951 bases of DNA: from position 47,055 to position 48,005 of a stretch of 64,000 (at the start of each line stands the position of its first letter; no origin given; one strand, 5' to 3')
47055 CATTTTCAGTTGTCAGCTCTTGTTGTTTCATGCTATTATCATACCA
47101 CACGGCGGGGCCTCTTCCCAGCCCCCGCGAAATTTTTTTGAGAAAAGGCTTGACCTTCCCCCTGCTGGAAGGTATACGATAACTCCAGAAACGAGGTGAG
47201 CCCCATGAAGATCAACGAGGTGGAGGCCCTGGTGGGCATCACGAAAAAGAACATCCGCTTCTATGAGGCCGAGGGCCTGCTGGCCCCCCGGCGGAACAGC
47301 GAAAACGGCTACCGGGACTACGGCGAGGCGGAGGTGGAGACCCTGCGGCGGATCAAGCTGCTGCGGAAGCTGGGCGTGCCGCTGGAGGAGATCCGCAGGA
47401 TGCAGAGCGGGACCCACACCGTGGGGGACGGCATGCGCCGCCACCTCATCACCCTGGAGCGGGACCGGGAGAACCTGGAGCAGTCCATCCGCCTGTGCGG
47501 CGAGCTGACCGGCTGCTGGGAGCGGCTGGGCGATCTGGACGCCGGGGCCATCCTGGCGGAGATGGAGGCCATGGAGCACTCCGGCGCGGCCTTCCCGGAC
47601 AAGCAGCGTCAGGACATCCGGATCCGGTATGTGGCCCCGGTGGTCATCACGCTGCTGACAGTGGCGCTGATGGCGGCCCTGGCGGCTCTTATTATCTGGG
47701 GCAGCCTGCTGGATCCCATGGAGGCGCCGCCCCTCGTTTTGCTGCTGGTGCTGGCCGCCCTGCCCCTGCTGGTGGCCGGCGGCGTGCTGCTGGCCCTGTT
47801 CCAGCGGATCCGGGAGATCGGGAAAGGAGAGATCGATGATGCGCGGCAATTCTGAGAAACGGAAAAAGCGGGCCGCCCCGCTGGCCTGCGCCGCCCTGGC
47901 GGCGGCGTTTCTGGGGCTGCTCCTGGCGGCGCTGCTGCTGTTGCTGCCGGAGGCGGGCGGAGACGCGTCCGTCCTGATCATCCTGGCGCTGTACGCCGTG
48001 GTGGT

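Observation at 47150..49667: MerR-headed overlapping six-gene operon with a thrice-iterated 2-TM module whose conserved tail encodes the next gene's SD and start codon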

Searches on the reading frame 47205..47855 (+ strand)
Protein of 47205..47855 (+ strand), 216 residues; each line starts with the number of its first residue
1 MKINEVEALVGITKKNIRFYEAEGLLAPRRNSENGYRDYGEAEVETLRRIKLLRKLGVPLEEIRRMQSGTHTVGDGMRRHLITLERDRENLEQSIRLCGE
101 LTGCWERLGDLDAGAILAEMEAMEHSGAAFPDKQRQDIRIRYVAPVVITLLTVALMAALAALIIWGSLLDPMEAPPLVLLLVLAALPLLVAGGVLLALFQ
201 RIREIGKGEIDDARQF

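Call 5: search_protein_families(library=pfam, proteins=[window:47205-47855:+], max_evalue=0.1)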
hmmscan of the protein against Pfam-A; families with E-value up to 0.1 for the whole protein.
window:47205-47855:+ (216 aa): 4 families
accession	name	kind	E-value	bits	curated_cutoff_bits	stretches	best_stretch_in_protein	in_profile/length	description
PF13411.12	MerR_1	-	7.6e-21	74.4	21.6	1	1-68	1-67/69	MerR HTH family regulatory protein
PF00376.29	MerR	-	3.2e-11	43.3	28.2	1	2-39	1-38/38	MerR family regulatory protein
PF09278.17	MerR-DNA-bind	-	0.0037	18.3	25.4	1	44-93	1-57/65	MerR, DNA binding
PF13160.11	DUF3995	-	0.013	16.4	34.3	1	128-201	25-98/124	Protein of unknown function (DUF3995)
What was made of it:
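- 47205..47855 (+): MerR-2TM regulator, 216 aa. It has a CueR-like winged helix-turn-helix (aa 1-70), a dimerisation helix (73-102), a linker helix (113-125), TM1 (about 143-169), a short outer loop, TM2 (about 175-199) and a tail (200-216). Pfam MerR_1 at E 7.6e-21 (call 5).
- Checked: The MerR fusion (47205-47855) matches Pfam MerR_1 at E 7.6e-21 (call 5).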

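Call 6: search_protein_families(library=ncbifam, proteins=[window:47205-47855:+], max_evalue=0.1)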
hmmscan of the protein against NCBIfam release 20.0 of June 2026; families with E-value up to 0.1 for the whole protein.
window:47205-47855:+ (216 aa): 18 families
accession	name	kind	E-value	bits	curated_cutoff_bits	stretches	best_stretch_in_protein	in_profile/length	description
TIGR02044.1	CueR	equivalog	3.7e-14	52.9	147.4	1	1-68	1-68/127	Cu(I)-responsive transcriptional regulator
TIGR02047.1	CadR-PbrR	equivalog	4.4e-12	46.2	151.45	1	1-67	1-67/127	Cd(II)/Pb(II)-responsive transcriptional regulator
NF007590.0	PRK10227.1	equivalog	1.2e-11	44.8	244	1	1-65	1-65/135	Cu(I)-responsive transcriptional regulator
NF007069.0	PRK09514.1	equivalog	2.6e-11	43.7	143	1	2-66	3-67/141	Zn(2+)-responsive transcriptional regulator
NF041849.1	trans_regNmlR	equivalog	3.8e-11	43.1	175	1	1-96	1-96/117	stress response transcriptional regulator NmlR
TIGR02043.1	ZntR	equivalog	8.1e-11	42.2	167.95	1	2-66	3-67/131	Zn(2+)-responsive transcriptional regulator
TIGR02051.1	MerR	equivalog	1.8e-10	41.2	150.85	1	3-66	2-65/124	mercury resistance transcriptional regulator MerR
NF050798.1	TF_FtsR_Actino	equivalog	2.6e-09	37.5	150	1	12-65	17-70/223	transcriptional regulator FtsR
NF053740.1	TransRegTnrAGPos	equivalog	9.8e-08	32.1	140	1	2-67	14-78/108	hypothetical protein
NF047375.1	HeatShock_HspR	equivalog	1.2e-07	31.6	105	1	4-70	7-73/92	heat shock protein transcriptional repressor HspR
NF053782.1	ChlnTransRegdde3219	equivalog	1.3e-07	31.5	450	1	3-72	9-78/278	choline utilization transcriptional activator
NF010315.0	PRK13752.1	subfamily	6.6e-07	29.5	261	1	10-73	17-83/144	mercury resistance transcriptional regulator MerR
NF047377.1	heat_HspR_dupli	exception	1.2e-06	28.1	300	1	8-89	13-97/214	heat shock protein transcriptional repressor HspR, fused homodimer type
TIGR01950.1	SoxR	equivalog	2.6e-05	24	116.9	1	3-66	4-66/142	redox-sensitive transcriptional activator SoxR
NF052513.1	TransRegCarH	equivalog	4.4e-05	22.9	400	1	3-93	9-101/274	HTH-type transcriptional repressor CarH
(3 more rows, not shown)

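Call 11: find_homologous_proteins(query=window:47205-47855:+, max_evalue=0.001)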
Query window:47205-47855:+ (216 aa): 5495 proteins with E <= 0.001 among 8000 candidates; the best 120 are listed.
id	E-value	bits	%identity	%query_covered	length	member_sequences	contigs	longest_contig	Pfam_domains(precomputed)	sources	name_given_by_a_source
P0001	1.0e-132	458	100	100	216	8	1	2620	PF00376.30,PF13411.13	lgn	-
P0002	1.2e-116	406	88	100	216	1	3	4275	PF00376.30,PF13411.13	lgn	-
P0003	2.8e-115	401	88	100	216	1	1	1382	PF00376.30,PF13411.13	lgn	-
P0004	7.3e-115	400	86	100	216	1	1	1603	PF00376.30,PF13411.13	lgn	-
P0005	1.3e-114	399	85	100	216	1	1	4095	PF00376.30,PF13411.13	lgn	-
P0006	1.8e-114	399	85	100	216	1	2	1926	PF00376.30,PF13411.13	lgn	-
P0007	2.4e-114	398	86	100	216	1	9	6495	PF00376.30,PF13411.13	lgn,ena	-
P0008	5.2e-114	397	85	100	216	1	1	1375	PF00376.30,PF13411.13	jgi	-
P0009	7.6e-114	397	85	100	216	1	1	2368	PF00376.30,PF13411.13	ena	-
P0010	4.9e-113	394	84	100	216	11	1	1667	PF00376.30,PF13411.13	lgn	-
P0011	5.6e-113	394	84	100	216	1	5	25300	PF00376.30,PF13411.13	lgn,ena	-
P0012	5.8e-113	394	86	100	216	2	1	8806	PF00376.30,PF13411.13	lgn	-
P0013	6.3e-113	394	85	100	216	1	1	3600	PF00376.30,PF13411.13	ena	-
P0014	9.3e-113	393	85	100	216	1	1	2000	PF00376.30,PF13411.13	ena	-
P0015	1.8e-112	392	85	100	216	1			PF00376.30,PF13411.13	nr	nr:MerR family transcriptional regulator [uncultured Oscillibacter sp.]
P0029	8.8e-111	387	84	100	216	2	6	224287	PF00376.30,PF13411.13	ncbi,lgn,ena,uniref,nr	ncbi:MerR family transcriptional regulator [uncultured Dysosmobacter sp.]|uniref:MerR family transcr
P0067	7.1e-100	351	75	100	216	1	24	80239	PF00376.30,PF13411.13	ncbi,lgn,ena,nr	ncbi:MAG: MerR family transcriptional regulator [Oscillibacter sp.]|nr:MerR family transcriptional r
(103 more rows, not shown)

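Call 14: find_encoding_contigs(protein=P0029, flank=5000, max_places=2)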
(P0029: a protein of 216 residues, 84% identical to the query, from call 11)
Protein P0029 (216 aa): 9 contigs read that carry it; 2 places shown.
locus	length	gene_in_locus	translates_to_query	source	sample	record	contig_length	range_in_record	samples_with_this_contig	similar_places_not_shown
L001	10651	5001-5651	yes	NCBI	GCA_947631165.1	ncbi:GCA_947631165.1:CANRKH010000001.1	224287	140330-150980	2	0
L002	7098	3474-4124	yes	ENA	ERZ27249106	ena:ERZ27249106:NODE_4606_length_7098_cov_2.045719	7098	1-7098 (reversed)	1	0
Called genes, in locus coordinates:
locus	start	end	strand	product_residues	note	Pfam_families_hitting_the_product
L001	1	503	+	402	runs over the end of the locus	PF04055:Radical_SAM, PF06969:HemN_C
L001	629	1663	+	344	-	PF06541:ABC_trans_CmpB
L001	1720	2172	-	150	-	-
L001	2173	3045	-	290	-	PF04055:Radical_SAM (weak)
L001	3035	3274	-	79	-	-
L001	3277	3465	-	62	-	-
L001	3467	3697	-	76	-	-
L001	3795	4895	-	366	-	PF00730:HhH-GPD, PF00633:HHH (weak), PF14815:NUDIX_4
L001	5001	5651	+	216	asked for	PF00376:MerR, PF13411:MerR_1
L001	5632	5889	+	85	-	-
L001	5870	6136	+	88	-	-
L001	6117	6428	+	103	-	PF01906:YbjQ_1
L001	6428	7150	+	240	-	PF13483:Lactamase_B_3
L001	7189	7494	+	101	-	-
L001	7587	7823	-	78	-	-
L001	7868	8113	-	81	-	PF12844:HTH_19 (weak), PF01381:HTH_3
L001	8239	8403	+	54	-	-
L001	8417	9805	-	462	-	PF03606:DcuC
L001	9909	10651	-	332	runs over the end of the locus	PF02729:OTCace_N, PF00185:OTCace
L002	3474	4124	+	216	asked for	PF00376:MerR, PF13411:MerR_1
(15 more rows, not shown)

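Call 15: find_encoding_contigs(protein=P0067, flank=5000, max_places=2)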
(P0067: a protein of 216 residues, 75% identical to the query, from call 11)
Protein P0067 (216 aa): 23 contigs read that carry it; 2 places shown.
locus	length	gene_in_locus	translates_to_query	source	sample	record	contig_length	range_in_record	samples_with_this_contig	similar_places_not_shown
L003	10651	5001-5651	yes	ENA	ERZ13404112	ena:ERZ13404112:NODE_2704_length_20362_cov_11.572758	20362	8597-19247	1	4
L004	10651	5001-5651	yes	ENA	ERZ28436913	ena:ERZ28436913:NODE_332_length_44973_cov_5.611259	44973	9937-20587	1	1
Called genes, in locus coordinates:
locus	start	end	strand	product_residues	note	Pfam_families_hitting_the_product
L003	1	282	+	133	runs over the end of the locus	PF00383:dCMP_cyt_deam_1, PF08211:dCMP_cyt_deam_2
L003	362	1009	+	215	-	PF00545:Ribonuclease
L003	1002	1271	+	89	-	PF01337:Barstar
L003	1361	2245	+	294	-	-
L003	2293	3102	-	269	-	PF00924:MS_channel_2nd, PF21082:MS_channel_3rd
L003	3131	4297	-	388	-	PF00389:2-Hacid_dh, PF02826:2-Hacid_dh_C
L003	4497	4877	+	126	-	-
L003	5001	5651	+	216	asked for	PF00376:MerR, PF13411:MerR_1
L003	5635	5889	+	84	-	-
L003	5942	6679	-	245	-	PF07238:PilZ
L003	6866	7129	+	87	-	-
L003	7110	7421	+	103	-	PF01906:YbjQ_1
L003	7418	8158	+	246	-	PF13483:Lactamase_B_3 (weak)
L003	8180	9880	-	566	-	PF00704:Glyco_hydro_18, PF00395:SLH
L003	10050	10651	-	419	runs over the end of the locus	PF01979:Amidohydro_1, PF07969:Amidohydro_3 (weak)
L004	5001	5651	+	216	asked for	PF00376:MerR, PF13411:MerR_1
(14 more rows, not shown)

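Call 39: search_protein_families(library=pfam, proteins=[L003:5942-6679:-, L001:7189-7494:+], max_evalue=0.01)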
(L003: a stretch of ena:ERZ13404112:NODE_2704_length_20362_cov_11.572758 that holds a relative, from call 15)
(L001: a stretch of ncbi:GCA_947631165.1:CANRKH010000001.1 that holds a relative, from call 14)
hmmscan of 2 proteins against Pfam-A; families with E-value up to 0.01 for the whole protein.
L003:5942-6679:- (245 aa): 1 family
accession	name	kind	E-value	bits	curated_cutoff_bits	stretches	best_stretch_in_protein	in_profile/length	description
PF07238.19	PilZ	-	2.2e-08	34.8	22.5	1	124-227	3-101/102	PilZ domain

L001:7189-7494:+ (101 aa): 0 families

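Call 44: search_solved_structures(query=window:47205-47855:+, max_evalue=0.001, show_alignments=2)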
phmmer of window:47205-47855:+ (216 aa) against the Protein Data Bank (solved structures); distinct sequences matched with E-value up to 0.001: 31.
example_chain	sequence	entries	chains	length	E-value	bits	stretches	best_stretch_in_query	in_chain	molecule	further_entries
4wls_A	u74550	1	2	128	2.2e-10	43.9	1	1-68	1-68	HTH-type transcriptional regulator CueR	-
1q05_A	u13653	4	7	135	2.5e-10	43.7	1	1-68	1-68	Transcriptional regulator cueR | HTH-type transcriptional regulator CueR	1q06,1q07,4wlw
5xbt_A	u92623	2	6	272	2.5e-10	43.7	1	4-95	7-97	Probable transcriptional regulator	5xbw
6ldi_G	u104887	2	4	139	2.7e-10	43.6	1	1-67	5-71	HTH-type transcriptional regulator CueR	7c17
6xh7_G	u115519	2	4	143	2.8e-10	43.5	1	1-67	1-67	HTH-type transcriptional regulator CueR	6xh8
5xql_A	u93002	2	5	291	2.9e-10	43.5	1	4-95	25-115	Multidrug-efflux transporter 1 regulator | C-di-GMP-binding multidrug transporter transcriptional regulator BrlR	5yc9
3qao_A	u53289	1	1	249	2.7e-09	40.3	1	1-88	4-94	MerR-like transcriptional regulator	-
2vz4_A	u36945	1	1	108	2.5e-08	37.2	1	3-67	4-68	HTH-TYPE TRANSCRIPTIONAL ACTIVATOR TIPA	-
5crl_A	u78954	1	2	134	5.9e-08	36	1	9-113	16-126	Mercuric resistance operon regulatory protein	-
4ua1_A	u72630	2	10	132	2e-07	34.2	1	2-66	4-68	Regulatory protein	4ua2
6jyw_A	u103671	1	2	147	5.1e-06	29.6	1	1-92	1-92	CadR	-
5e01_A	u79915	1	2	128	9e-06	28.8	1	9-94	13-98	Uncharacterized HTH-type transcriptional regulator HI_0186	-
5d90_B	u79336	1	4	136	1e-05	28.6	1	9-94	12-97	MerR family regulator protein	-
5d8c_A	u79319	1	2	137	1.1e-05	28.6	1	9-94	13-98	MerR family regulator protein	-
6jgv_A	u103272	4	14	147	1.1e-05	28.6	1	1-75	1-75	CadR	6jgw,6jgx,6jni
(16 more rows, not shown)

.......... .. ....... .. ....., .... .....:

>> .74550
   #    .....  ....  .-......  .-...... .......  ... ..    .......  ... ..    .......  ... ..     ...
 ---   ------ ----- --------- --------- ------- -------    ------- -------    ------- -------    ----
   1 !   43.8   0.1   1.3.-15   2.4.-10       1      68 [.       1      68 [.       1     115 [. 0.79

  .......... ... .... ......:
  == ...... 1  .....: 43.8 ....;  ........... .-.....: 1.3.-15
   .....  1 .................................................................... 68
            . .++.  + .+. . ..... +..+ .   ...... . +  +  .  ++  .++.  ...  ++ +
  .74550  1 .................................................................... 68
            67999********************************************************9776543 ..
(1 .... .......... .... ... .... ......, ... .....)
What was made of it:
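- On MerR family transcription regulators: PDB relatives are CueR, BrlR, TipA and MerR (call 44).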

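Call 47: search_protein_families(library=padloc, proteins=[window:47205-47855:+], max_evalue=0.01)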
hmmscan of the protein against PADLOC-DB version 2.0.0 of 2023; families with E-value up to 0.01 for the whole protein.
window:47205-47855:+ (216 aa): 1 family
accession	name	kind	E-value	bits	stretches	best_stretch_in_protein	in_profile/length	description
PDLC04133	mad1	-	2.3e-08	32.2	1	1-49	6-52/60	mads_1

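Call 48: search_protein_families(library=phrogs, proteins=[window:47205-47855:+], max_evalue=0.01)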
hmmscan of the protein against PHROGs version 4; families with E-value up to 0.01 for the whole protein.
window:47205-47855:+ (216 aa): 2 families
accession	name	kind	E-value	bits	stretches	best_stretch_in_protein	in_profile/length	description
phrog_11671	-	unknown function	1.2e-16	62.2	1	2-95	9-102/146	-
phrog_6620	-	integration and excision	0.00041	21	1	1-50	2-51/201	transposase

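Call 51: list_cluster_members(proteins=[window:47205-47855:+, window:47836-48096:+, window:48080-48343:+, window:48324-48635:+, window:48632-49348:+, window:49368-49667:+])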
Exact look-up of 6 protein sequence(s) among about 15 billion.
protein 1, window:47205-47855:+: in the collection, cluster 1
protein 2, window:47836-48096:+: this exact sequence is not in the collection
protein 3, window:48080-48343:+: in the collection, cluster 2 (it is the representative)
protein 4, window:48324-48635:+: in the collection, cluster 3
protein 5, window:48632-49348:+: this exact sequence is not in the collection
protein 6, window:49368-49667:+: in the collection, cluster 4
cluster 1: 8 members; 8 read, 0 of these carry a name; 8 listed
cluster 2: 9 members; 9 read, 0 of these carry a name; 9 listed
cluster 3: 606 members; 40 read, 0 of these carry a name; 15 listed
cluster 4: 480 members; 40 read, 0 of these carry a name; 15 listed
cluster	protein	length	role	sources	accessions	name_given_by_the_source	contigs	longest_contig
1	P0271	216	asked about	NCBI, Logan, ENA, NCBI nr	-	-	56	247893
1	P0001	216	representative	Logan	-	-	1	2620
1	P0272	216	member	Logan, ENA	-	-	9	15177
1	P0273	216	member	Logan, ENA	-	-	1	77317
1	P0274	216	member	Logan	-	-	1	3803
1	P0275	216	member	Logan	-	-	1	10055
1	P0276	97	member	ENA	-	-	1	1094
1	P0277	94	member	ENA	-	-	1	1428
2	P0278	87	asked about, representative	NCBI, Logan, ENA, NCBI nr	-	-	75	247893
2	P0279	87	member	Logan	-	-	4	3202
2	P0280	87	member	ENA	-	-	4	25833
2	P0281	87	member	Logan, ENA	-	-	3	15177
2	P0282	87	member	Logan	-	-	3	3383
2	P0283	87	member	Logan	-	-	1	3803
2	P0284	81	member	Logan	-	-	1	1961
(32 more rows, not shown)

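Call 53: find_homologous_proteins(query=A4, max_evalue=1e-10)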
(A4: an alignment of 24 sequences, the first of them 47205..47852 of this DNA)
Query A4 (24 sequences) (216 aa, profile of the alignment): 7043 proteins with E <= 1e-10 among 8000 candidates; the best 120 are listed.
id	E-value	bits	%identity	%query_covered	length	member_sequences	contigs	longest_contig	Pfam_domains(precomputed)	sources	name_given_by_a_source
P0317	6.0e-110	384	64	100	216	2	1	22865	PF00376.30,PF13411.13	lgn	-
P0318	1.5e-109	383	63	100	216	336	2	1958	PF00376.30,PF13411.13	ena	-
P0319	1.9e-108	379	65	100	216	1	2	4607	PF00376.30,PF13411.13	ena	-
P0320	3.5e-108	378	62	100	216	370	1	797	PF00376.30,PF13411.13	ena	-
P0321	4.8e-108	378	69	100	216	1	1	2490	PF00376.30,PF13411.13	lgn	-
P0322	5.1e-108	378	63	100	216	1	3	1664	PF00376.30,PF13411.13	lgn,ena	-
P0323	5.3e-108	378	65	100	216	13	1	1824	PF00376.30,PF13411.13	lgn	-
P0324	5.4e-108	378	63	100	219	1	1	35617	PF00376.30,PF13411.13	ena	-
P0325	7.5e-108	377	63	100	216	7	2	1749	PF00376.30,PF13411.13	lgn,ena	-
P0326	7.9e-108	377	61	100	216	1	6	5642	PF00376.30,PF13411.13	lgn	-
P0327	9.2e-108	377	62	100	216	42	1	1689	PF00376.30,PF13411.13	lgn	-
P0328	9.4e-108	377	64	100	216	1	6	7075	PF00376.30,PF13411.13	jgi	-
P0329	9.8e-108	377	64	100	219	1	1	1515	PF00376.30,PF13411.13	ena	-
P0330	9.8e-108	377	64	100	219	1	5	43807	PF00376.30,PF13411.13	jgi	-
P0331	9.9e-108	377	61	100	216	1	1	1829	PF00376.30,PF13411.13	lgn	-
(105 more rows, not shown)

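Call 61: predict_structure(alignment_id=A5)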
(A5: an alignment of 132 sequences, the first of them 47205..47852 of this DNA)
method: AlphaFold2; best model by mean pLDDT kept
length: 216 residues; sequences in the alignment: 132
mean_pLDDT: 87.2   pTM: 0.57
mean pLDDT of the five models: 87.2, 85.3, 82.9, 82.8, 81.2
residues with pLDDT >= 90: 110; 70-90: 95; 50-70: 11; < 50: 0
segments of 3 or more residues with pLDDT < 50: none
pLDDT, mean of each block of 10 residues (from residue 1): 91 91 89 86 94 94 93 94 92 90 87 90 85 75 84 94 86 81 91 91 70 57
secondary structure, 60 per line:
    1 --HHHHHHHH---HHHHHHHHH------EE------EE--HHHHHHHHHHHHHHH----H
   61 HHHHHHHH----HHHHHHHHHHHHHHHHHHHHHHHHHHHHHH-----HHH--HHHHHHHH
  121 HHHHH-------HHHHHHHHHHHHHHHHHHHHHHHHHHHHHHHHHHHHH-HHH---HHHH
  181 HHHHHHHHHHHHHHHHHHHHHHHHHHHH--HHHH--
elements in order: H3-10 H14-22 H41-55 H60-68 H73-102 H113-125 H133-169 H177-208 H211-214
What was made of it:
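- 47205..47855 (+): The AlphaFold2 model has pLDDT 87 (call 61).
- On Transmembrane transcription regulators (TTR): A MerR_1 domain plus two long hydrophobic helices at 133-169 and 177-208 in the model (calls 5, 61).
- The AlphaFold2 model shows a winged HTH, a 30-residue helix and a TM hairpin whose second helix runs into the tail (call 61).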

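Call 66: find_encoding_contigs(protein=window:47205-47855:+, flank=3000, max_places=3)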
Protein window:47205-47855:+ (216 aa): 24 contigs read that carry it; 3 places shown.
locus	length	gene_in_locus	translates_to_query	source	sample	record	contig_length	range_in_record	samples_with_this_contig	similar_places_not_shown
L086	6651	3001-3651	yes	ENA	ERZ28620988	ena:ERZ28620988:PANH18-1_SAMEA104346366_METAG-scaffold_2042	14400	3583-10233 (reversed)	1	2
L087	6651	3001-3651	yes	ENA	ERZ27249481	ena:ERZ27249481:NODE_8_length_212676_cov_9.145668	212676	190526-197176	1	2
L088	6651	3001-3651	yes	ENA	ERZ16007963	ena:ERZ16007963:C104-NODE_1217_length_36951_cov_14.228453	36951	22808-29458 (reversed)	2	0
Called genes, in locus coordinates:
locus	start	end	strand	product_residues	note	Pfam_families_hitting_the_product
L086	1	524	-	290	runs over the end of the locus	PF04055:Radical_SAM (faint)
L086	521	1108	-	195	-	PF00265:TK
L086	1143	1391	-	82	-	-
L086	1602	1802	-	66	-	-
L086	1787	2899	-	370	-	PF00730:HhH-GPD, PF00633:HHH (weak), PF14815:NUDIX_4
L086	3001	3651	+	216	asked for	PF00376:MerR, PF13411:MerR_1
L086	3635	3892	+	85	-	-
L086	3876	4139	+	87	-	PF25587:Rv2743c (weak)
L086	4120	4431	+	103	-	PF01906:YbjQ_1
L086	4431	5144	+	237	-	PF13483:Lactamase_B_3 (weak)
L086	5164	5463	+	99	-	-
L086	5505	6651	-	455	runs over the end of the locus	PF03606:DcuC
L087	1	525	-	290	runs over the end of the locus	PF04055:Radical_SAM (faint)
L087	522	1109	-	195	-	PF00265:TK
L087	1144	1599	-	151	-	PF20097:DUF6487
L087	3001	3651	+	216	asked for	PF00376:MerR, PF13411:MerR_1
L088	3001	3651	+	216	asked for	PF00376:MerR, PF13411:MerR_1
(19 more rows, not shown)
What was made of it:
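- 47839..48096 (+): Module A: an 85-aa two-TM paralog (86 aa if read from 47836). It has a basic N-terminus, two TM helices and the tail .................. Independent gene calls give 85 aa (call 66).
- Checked: Independent gene calls use it (calls 51, 66).
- The chromosomal position is stable next to housekeeping genes in many species (calls 14, 66).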
